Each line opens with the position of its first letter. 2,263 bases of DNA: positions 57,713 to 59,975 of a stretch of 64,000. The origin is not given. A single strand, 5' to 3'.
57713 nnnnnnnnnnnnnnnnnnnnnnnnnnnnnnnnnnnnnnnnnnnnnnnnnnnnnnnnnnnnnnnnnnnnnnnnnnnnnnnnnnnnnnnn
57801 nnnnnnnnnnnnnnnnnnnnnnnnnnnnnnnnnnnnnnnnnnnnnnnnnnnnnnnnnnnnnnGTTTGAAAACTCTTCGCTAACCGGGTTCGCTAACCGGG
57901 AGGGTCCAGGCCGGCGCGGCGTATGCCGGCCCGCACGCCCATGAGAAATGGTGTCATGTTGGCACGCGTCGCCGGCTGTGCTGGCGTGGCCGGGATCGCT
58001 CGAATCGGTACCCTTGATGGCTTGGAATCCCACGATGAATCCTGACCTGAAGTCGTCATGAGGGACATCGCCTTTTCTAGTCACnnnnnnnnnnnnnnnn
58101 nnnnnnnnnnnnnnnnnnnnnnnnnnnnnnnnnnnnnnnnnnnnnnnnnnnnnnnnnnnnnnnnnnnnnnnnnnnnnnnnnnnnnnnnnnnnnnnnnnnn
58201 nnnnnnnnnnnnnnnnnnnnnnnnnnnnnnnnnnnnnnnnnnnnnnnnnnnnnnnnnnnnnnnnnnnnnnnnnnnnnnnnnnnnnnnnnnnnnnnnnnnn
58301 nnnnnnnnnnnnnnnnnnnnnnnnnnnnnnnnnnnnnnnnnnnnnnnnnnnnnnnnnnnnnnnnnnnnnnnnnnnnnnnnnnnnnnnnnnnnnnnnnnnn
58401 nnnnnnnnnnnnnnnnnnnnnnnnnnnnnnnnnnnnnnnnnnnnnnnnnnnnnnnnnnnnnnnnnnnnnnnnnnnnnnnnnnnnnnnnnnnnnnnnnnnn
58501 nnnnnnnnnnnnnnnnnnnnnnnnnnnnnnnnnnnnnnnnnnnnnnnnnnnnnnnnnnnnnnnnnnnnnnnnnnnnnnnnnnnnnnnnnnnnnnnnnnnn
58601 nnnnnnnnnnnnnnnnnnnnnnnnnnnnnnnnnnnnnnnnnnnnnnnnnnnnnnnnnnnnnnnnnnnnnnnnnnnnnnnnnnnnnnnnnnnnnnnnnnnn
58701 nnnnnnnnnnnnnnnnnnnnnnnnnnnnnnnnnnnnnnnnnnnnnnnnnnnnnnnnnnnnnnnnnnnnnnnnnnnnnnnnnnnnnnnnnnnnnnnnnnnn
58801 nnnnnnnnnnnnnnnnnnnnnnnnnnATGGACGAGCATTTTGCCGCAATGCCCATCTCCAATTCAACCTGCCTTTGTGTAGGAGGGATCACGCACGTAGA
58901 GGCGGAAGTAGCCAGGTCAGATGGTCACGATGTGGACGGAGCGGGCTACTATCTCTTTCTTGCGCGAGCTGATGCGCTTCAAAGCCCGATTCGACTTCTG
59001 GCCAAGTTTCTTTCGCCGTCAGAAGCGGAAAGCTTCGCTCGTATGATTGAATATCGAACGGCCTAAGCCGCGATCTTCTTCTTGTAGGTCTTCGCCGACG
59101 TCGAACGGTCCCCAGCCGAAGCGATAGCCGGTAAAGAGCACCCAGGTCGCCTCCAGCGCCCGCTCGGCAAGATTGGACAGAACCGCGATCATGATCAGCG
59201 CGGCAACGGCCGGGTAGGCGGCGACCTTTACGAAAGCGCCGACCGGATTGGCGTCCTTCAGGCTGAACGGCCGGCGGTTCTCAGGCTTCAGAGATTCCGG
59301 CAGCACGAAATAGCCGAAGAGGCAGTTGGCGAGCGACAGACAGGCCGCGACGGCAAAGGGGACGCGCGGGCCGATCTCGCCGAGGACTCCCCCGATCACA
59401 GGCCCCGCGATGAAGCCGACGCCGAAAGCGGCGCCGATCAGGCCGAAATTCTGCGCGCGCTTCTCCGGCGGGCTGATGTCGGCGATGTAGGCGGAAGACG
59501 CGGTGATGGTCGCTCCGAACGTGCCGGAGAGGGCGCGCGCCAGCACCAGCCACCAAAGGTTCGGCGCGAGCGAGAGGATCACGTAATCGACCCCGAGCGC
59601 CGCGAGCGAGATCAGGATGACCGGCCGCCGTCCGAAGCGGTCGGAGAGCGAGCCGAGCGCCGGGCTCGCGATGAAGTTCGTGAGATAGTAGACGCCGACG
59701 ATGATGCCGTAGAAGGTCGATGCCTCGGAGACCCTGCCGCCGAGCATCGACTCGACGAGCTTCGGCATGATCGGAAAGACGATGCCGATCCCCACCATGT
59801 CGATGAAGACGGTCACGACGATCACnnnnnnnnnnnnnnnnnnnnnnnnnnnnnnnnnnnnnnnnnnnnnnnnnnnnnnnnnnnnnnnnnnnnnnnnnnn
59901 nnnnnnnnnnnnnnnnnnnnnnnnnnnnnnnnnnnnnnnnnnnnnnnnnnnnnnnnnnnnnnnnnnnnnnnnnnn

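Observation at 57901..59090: Low-GC islet with 3 unannotatable small genes inserted between ligA and a truncated MFS gene: best candidate for an undescribed accessory (defence or toxin-type) module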

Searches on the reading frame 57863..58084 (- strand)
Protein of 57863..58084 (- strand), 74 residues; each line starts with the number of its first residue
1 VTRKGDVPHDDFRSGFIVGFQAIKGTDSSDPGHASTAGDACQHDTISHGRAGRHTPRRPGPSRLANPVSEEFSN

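Call 7: search_protein_families(library=pfam, proteins=[window:57863-58084:-], max_evalue=1)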
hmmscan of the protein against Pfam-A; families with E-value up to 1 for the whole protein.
window:57863-58084:- (74 aa): 0 families

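Call 8: search_protein_families(library=padloc, proteins=[window:57863-58084:-], max_evalue=1)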
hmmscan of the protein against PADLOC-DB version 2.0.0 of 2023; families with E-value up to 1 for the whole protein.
window:57863-58084:- (74 aa): 0 families

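Call 9: search_protein_families(library=ncbifam, proteins=[window:57863-58084:-], max_evalue=1)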
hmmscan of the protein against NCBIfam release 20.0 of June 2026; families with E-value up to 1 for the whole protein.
window:57863-58084:- (74 aa): 0 families

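Call 21: search_protein_families(library=phrogs, proteins=[window:57863-58084:-], max_evalue=1)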
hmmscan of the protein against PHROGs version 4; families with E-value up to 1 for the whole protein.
window:57863-58084:- (74 aa): 0 families

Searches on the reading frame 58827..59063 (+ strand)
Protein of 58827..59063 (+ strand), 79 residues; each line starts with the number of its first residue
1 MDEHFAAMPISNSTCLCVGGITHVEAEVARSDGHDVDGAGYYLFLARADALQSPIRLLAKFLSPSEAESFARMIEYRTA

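Call 7: search_protein_families(library=pfam, proteins=[window:58827-59063:+], max_evalue=1)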
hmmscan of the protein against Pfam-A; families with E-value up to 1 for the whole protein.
window:58827-59063:+ (79 aa): 0 families

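Call 8: search_protein_families(library=padloc, proteins=[window:58827-59063:+], max_evalue=1)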
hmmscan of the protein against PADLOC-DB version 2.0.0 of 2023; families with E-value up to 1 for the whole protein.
window:58827-59063:+ (79 aa): 0 families

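Call 9: search_protein_families(library=ncbifam, proteins=[window:58827-59063:+], max_evalue=1)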
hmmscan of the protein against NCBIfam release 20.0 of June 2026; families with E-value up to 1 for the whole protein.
window:58827-59063:+ (79 aa): 0 families

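Call 21: search_protein_families(library=phrogs, proteins=[window:58827-59063:+], max_evalue=1)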
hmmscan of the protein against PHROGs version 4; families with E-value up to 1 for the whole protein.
window:58827-59063:+ (79 aa): 0 families

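Call 39: find_homologous_proteins(query=window:58827-59063:+, max_evalue=0.01)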
Query window:58827-59063:+ (79 aa): 19 proteins with E <= 0.01 among 21 candidates.
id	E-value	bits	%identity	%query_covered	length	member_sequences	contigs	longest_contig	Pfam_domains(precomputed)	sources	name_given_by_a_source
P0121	1.4e-32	128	82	97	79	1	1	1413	-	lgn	-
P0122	7.6e-24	101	62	100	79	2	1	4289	-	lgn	-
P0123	2.5e-23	99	68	94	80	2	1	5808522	-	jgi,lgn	jgi:hypothetical protein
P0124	7.1e-23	98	65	95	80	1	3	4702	-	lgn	-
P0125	1.9e-22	96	61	100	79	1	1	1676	-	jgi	jgi:hypothetical protein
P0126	4.0e-22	95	59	100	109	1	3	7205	-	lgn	-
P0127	5.6e-21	92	56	100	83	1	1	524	-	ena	-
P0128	1.5e-20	90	58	97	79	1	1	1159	-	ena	-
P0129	2.0e-19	87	56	99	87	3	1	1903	-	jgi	jgi:hypothetical protein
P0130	2.3e-19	86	56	92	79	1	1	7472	-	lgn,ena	-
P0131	4.0e-19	86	53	99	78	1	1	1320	-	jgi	jgi:hypothetical protein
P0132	6.8e-19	85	58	94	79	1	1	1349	-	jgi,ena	jgi:hypothetical protein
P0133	1.2e-18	84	55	94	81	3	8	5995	-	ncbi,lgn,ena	-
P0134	2.4e-18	83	57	94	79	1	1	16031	-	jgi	jgi:hypothetical protein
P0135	3.1e-17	80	56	92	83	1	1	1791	-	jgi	jgi:hypothetical protein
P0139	3.6e-13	67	48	97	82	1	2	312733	-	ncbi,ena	-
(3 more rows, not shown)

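Call 48: predict_structure(alignment_id=A3)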
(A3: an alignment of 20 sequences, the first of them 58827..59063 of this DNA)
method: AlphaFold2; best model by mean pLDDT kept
length: 79 residues; sequences in the alignment: 20
mean_pLDDT: 77.3   pTM: 0.65
mean pLDDT of the five models: 77.3, 58.8, 58.7, 56.1, 52.2
residues with pLDDT >= 90: 0; 70-90: 64; 50-70: 13; < 50: 2
segments of 3 or more residues with pLDDT < 50: none
pLDDT, mean of each block of 10 residues (from residue 1): 68 85 72 74 83 75 86 74
secondary structure, 60 per line:
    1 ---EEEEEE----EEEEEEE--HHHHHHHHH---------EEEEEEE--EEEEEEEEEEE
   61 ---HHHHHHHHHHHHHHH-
elements in order: E4-9 E14-20 H23-31 E41-47 E50-60 H64-78

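Call 111: find_encoding_contigs(protein=P0139, flank=5000, max_places=2)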
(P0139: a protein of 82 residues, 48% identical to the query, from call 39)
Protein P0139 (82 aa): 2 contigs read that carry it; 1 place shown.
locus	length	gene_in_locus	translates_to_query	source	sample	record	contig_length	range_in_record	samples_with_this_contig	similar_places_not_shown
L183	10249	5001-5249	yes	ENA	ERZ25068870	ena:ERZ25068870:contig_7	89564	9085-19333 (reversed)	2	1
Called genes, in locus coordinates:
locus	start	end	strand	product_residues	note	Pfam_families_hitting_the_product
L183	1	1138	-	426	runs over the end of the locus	-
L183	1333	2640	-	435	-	-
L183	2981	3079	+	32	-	-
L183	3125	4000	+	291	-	PF12762:DDE_Tnp_IS1595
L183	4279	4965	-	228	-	-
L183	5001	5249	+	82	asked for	-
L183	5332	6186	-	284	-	PF12760:Zn_ribbon_IS1595 (weak), PF12762:DDE_Tnp_IS1595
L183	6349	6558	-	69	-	-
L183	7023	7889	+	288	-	PF12760:Zn_ribbon_IS1595, PF12762:DDE_Tnp_IS1595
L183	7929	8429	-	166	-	-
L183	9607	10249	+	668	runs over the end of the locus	PF07715:Plug, PF00593:TonB_dep_Rec_b-barrel, PF14905:OMP_b-brl_3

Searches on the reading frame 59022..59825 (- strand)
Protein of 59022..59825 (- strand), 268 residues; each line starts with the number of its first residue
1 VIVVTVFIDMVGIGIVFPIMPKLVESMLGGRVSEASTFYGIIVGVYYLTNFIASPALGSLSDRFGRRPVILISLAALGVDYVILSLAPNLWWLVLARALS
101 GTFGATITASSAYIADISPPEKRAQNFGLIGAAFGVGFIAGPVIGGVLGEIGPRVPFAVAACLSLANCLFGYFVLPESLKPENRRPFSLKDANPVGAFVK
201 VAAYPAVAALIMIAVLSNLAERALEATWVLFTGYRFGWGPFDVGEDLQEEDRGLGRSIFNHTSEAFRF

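Call 7: search_protein_families(library=pfam, proteins=[window:59022-59825:-], max_evalue=1)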
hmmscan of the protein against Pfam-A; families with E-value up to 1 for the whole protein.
window:59022-59825:- (268 aa): 10 families
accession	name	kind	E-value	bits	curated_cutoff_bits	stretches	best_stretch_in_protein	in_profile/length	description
PF07690.21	MFS_1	-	9.4e-37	127.2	33.4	1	3-243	2-240/347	Major Facilitator Superfamily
PF00083.30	Sugar_tr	-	3.2e-15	56.4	22.3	1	35-178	44-194/452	Sugar (and other) transporter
PF12832.13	MFS_1_like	-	9.3e-12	45.1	25.2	2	61-149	271-362/373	MFS_1 like family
PF06779.20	MFS_4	-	3.4e-05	23.8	26.3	1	12-151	205-341/364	Uncharacterised MFS-type transporter YbfB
PF01306.25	LacY_symp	-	0.00058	19.2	24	1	14-176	24-189/413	LacY proton/sugar symporter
PF05977.19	MFS_3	-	0.00093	18.2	27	1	19-174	240-393/524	Transmembrane secretion effector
PF01770.24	Folate_carrier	-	0.033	13.4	27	1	60-174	64-177/412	Reduced folate carrier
PF03825.22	Nuc_H_symport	-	0.076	12.5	25.9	1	201-231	42-72/400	Nucleoside H+ symporter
PF11700.14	ATG22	-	0.12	11.5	24.1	1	30-114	64-152/482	Vacuole effluxer Atg22 like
PF13347.12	MFS_2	-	0.25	10.3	27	1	37-106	259-329/427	MFS/sugar transport protein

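Call 9: search_protein_families(library=ncbifam, proteins=[window:59022-59825:-], max_evalue=1)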
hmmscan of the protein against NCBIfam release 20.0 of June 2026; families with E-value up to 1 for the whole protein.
window:59022-59825:- (268 aa): 96 families (the best 25 are shown)
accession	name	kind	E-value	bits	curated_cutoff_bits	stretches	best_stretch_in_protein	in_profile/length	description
NF012174.0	tet_MFS_A_B_C_D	equivalog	1.5e-69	234.6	475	1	1-247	6-249/382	Tet(A)/Tet(B)/Tet(C) family tetracycline efflux MFS transporter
NF045486.1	tet_MFS_30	exception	1.6e-62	211.9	730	1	2-245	8-248/392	tetracycline efflux MFS transporter Tet(30)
NF012193.0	tet_MFS_A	exception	2.3e-58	198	840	1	2-244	9-248/394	tetracycline efflux MFS transporter Tet(A)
NF012191.0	tet_MFS_C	exception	1.2e-57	195.7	850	1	2-244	10-249/396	tetracycline efflux MFS transporter Tet(C)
NF045684.1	tet_MFS_65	exception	4e-51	174.4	800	1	3-247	2-242/383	tetracycline efflux MFS transporter Tet(65)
NF012190.1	tet_MFS_B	exception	6.9e-47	160.3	850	1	3-259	9-260/400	tetracycline efflux MFS transporter Tet(B)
NF012186.0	tet_MFS_D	exception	6e-44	150.6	775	1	3-247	9-248/394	tetracycline efflux MFS transporter Tet(D)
NF012207.0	tet_MFS_H_J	exception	1.1e-43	149.8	700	1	2-247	8-251/392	Tet(H)/Tet(J) family tetracycline efflux MFS transporter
NF012195.0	tet_MFS_H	exception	2.4e-43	148.7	840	1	2-245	8-249/392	tetracycline efflux MFS transporter Tet(H)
NF045488.1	tet_MFS_62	exception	3.3e-43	148.3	775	1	3-245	8-247/385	tetracycline efflux MFS transporter Tet(62)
NF012187.0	tet_MFS_E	exception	1.8e-42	145.8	820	1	1-248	7-252/405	tetracycline efflux MFS transporter Tet(E)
NF012188.1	tet_MFS_Y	exception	6.2e-40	137.4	820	1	3-239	9-241/391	tetracycline efflux MFS transporter Tet(Y)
NF012194.0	tet_MFS_J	exception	1.1e-39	136.6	870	1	2-246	8-250/398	tetracycline efflux MFS transporter Tet(J)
NF012192.0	tet_MFS_G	exception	3.3e-39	135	800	1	4-247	10-250/391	tetracycline efflux MFS transporter Tet(G)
NF012177.1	tet_MFS_42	exception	1.1e-38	133.5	850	1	1-209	1-209/411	tetracycline efflux MFS transporter Tet(42)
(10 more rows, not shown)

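Call 49: find_homologous_proteins(query=window:59091-59825:-, max_evalue=1e-20)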
Query window:59091-59825:- (245 aa): 7985 proteins with E <= 1e-20 among 8000 candidates; the best 120 are listed.
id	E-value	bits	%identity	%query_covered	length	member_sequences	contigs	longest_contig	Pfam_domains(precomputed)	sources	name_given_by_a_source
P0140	5.1e-152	523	100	100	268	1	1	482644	PF00083.31,PF12832.14,PF07690.22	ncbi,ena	-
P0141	6.1e-147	506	97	100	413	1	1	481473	PF00083.31,PF12832.14,PF07690.22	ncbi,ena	-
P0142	7.9e-138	476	90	100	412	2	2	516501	PF00083.31,PF12832.14,PF07690.22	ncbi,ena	-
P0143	1.7e-137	475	88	100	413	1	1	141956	PF03825.23,PF00083.31,PF12832.14,PF07690.22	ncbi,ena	-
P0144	3.3e-137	474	89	100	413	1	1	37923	PF00083.31,PF12832.14,PF07690.22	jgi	jgi:MFS transporter, DHA1 family, tetracycline resistance protein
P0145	3.3e-137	474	89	100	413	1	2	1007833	PF00083.31,PF12832.14,PF07690.22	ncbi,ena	-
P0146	9.0e-136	469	87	100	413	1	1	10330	PF00083.31,PF12832.14,PF07690.22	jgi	jgi:DHA1 family tetracycline resistance protein-like MFS transporter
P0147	4.8e-124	431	78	100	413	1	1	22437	PF00083.31,PF12832.14,PF07690.22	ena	-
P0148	5.7e-124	431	77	100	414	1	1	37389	PF00083.31,PF12832.14,PF07690.22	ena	-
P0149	3.3e-123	428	79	100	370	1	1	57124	PF00083.31,PF12832.14,PF07690.22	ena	-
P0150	8.1e-123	427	78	100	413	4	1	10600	PF00083.31,PF12832.14,PF07690.22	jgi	jgi:MFS transporter, DHA1 family, tetracycline resistance protein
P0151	1.5e-121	423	78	100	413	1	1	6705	PF00083.31,PF12832.14,PF07690.22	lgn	-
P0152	6.4e-119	414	76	100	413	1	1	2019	PF00083.31,PF12832.14,PF07690.22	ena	-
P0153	3.3e-118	412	77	100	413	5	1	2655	PF00083.31,PF12832.14,PF07690.22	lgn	-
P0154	7.7e-118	411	74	100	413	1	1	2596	PF00083.31,PF12832.14,PF07690.22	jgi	jgi:DHA1 family tetracycline resistance protein-like MFS transporter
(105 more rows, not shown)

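Call 50: find_encoding_contigs(protein=P0141, flank=8000, max_places=2)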
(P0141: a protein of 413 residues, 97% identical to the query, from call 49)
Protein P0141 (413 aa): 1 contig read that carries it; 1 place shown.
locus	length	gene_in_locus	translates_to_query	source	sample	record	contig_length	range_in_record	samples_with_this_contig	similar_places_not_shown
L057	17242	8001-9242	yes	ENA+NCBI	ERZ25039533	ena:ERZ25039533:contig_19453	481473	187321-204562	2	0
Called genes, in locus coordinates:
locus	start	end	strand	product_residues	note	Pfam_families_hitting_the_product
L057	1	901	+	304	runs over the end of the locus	PF08478:POTRA_1, PF03799:FtsQ_DivIB_C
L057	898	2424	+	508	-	PF14450:FtsA (weak), PF06723:MreB_Mbl (faint), PF02491:SHS2_FTSA, PF06277:EutA, PF11104:PilM_2 (weak), PF14450:FtsA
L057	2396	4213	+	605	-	PF00091:Tubulin, PF12327:FtsZ_C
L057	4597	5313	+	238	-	PF03331:LpxC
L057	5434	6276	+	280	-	PF09976:TPR_21 (weak), PF13512:TPR_18, PF13525:YfiO, PF13174:TPR_6 (faint), PF13428:TPR_14 (faint), PF13432:TPR_16 (faint), PF14559:TPR_19 (faint)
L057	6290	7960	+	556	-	PF02463:SMC_N, PF13401:AAA_22 (faint), PF13476:AAA_23, PF13555:AAA_29 (faint), PF13304:AAA_21 (faint)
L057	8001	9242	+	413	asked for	PF00083:Sugar_tr, PF07690:MFS_1, PF12832:MFS_1_like, PF07690:MFS_1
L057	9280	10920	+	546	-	PF22745:Nlig-Ia, PF01653:DNA_ligase_aden, PF03120:OB_DNA_ligase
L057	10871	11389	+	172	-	PF12826:HHH_2, PF00533:BRCT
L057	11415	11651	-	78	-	-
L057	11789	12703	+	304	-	PF00126:HTH_1, PF03466:LysR_substrate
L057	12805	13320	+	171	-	PF05838:Glyco_hydro_108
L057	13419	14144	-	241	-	PF05239:PRC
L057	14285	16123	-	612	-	PF01321:Creatinase_N, PF16189:Creatinase_N_2, PF00557:Peptidase_M24, PF16188:Peptidase_M24_C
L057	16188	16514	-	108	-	PF06325:PrmA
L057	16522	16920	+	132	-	-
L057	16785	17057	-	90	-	-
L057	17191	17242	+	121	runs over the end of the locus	PF02525:Flavodoxin_2, PF03358:FMN_red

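Call 51: find_encoding_contigs(protein=P0142, flank=8000, max_places=2)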
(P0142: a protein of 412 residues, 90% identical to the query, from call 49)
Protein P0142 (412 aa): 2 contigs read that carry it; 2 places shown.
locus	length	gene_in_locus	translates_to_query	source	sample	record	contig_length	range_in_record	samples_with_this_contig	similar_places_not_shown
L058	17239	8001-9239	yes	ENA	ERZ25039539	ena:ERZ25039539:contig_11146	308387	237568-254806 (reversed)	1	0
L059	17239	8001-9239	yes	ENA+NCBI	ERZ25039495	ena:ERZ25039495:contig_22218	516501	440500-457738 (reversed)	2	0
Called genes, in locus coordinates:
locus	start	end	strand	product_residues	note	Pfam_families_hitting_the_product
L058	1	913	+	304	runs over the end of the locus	PF08478:POTRA_1, PF03799:FtsQ_DivIB_C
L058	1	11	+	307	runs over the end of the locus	PF01820:Dala_Dala_lig_N, PF07478:Dala_Dala_lig_C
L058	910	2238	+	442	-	PF14450:FtsA, PF02491:SHS2_FTSA, PF11104:PilM_2 (weak), PF00012:HSP70 (faint), PF06277:EutA, PF06723:MreB_Mbl, PF14450:FtsA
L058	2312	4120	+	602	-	PF00091:Tubulin, PF12327:FtsZ_C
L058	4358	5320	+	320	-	PF03331:LpxC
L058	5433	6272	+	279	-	PF13512:TPR_18, PF13432:TPR_16 (faint), PF13525:YfiO, PF13174:TPR_6 (faint)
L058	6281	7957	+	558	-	PF02463:SMC_N, PF13476:AAA_23, PF13304:AAA_21 (faint)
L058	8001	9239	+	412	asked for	PF00083:Sugar_tr, PF07690:MFS_1, PF12832:MFS_1_like, PF07690:MFS_1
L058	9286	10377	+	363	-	PF01757:Acyl_transf_3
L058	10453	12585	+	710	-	PF22745:Nlig-Ia, PF01653:DNA_ligase_aden, PF03120:OB_DNA_ligase, PF03119:DNA_ligase_ZBD (weak), PF12826:HHH_2, PF00533:BRCT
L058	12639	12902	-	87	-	-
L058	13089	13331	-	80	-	-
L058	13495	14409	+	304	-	PF00126:HTH_1, PF03466:LysR_substrate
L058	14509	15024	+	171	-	PF05838:Glyco_hydro_108, PF09374:PG_binding_3 (faint)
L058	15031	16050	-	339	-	PF00557:Peptidase_M24, PF16188:Peptidase_M24_C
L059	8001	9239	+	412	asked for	PF00083:Sugar_tr, PF07690:MFS_1, PF12832:MFS_1_like, PF07690:MFS_1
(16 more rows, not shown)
